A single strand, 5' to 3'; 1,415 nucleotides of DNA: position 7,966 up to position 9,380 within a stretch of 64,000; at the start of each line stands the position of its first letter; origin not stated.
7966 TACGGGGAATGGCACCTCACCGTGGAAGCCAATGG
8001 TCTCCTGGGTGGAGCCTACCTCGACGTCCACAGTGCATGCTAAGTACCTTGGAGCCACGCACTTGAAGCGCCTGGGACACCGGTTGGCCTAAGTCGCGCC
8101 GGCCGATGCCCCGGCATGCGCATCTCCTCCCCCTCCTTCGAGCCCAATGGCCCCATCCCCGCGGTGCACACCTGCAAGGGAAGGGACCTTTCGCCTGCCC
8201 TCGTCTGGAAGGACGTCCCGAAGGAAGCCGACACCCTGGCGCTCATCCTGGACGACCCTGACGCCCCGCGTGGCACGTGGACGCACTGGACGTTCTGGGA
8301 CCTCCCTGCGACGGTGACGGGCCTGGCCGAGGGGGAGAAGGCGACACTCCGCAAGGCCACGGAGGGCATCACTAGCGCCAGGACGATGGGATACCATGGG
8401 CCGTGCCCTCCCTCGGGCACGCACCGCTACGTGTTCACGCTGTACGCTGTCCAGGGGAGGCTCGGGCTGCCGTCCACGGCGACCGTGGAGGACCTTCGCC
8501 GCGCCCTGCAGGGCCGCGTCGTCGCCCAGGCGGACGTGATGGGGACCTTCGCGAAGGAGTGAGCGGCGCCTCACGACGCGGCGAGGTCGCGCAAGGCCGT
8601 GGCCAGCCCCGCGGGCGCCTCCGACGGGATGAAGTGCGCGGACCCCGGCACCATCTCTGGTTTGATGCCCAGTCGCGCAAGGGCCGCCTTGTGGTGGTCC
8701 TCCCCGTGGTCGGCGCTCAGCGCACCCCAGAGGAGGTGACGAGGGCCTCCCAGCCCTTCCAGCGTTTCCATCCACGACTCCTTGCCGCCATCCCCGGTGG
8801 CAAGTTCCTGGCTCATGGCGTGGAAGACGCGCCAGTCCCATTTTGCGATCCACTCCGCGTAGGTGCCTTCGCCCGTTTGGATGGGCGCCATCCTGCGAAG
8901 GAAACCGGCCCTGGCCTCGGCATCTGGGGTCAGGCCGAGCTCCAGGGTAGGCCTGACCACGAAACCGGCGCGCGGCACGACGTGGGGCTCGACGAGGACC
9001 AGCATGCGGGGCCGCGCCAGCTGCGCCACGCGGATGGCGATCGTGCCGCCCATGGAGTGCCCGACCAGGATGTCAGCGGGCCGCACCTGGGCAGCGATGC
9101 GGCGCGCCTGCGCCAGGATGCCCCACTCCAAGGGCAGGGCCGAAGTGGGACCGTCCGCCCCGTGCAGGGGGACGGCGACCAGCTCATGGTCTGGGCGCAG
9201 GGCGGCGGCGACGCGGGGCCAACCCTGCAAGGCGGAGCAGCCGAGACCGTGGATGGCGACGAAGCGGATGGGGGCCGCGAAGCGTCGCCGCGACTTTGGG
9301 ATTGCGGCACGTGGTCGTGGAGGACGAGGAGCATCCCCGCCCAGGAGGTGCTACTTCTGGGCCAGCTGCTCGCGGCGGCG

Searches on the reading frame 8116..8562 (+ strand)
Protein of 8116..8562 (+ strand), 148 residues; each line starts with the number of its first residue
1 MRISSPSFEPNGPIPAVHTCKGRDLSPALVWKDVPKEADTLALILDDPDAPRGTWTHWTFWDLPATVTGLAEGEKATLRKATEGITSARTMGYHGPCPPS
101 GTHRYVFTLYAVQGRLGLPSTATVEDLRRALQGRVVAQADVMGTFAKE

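Call 5: search_protein_families(library=pfam, proteins=[window:8116-8562:+], max_evalue=0.01)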
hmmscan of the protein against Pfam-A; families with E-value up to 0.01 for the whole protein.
window:8116-8562:+ (148 aa): 1 family
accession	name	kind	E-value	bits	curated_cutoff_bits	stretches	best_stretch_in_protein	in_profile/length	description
PF01161.25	PBP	-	1e-37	130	24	1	14-145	2-135/135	Phosphatidylethanolamine-binding protein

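Call 6: search_protein_families(library=ncbifam, proteins=[window:8116-8562:+], max_evalue=0.01)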
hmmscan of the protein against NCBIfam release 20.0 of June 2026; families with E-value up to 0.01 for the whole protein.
window:8116-8562:+ (148 aa): 3 families
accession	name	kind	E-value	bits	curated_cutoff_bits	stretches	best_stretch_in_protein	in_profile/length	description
TIGR00481.1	TIGR00481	subfamily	1.2e-31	109.4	57.75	1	18-142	8-139/142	YbhB/YbcL family Raf kinase inhibitor-like protein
NF007609.0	PRK10257.1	equivalog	1.6e-19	70.1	226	1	20-113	25-124/158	kinase inhibitor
NF007330.0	PRK09818.1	equivalog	2.1e-16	60.4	277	1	18-122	44-157/183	kinase inhibitor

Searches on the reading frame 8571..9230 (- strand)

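Call 5: search_protein_families(library=pfam, proteins=[window:8571-9230:-], max_evalue=0.01)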
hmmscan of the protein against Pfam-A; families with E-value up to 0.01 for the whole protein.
window:8571-9230:- (219 aa): 4 families
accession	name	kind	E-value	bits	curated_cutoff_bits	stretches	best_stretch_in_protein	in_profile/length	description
PF12697.13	Abhydrolase_6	-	3.7e-12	47.8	26.3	1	4-211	14-216/217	Alpha/beta hydrolase family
PF12146.15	Hydrolase_4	-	0.00022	21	27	1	54-98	79-125/239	Serine aminopeptidase, S33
PF00975.26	Thioesterase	-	0.00069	20.3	26.4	1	8-73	20-88/226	Thioesterase domain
PF00561.26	Abhydrolase_1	-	0.00088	19.4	25.8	1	54-82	72-102/245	alpha/beta hydrolase fold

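Call 6: search_protein_families(library=ncbifam, proteins=[window:8571-9230:-], max_evalue=0.01)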
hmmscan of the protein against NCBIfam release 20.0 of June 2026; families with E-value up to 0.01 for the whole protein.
window:8571-9230:- (219 aa): 6 families
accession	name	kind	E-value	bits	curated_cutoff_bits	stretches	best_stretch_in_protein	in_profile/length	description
NF011457.0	PRK14875.1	equivalog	2.4e-06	26.8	307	1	4-76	148-223/372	acetoin dehydrogenase dihydrolipoyllysine-residue acetyltransferase subunit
TIGR03695.1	menH_SHCHC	equivalog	0.00072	19.1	208.55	0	3-75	17-95/252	2-succinyl-6-hydroxy-2,4-cyclohexadiene-1-carboxylate synthase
TIGR01738.1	bioH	equivalog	0.0015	18.2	206.95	1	4-78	20-94/245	pimeloyl-ACP methyl ester esterase BioH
TIGR03056.1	bchO_mg_che_rel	equivalog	0.0015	17.7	172.55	1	46-81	90-127/278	alpha/beta fold hydrolase BchO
NF007954.0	PRK10673.1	equivalog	0.0037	16.5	399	0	35-86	63-116/255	esterase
NF051488.1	bifunc_PcaDC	exception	0.0068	15.6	390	0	4-77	28-104/375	bifunctional 3-oxoadipate enol-lactonase/4-carboxymuconolactone decarboxylase PcaDC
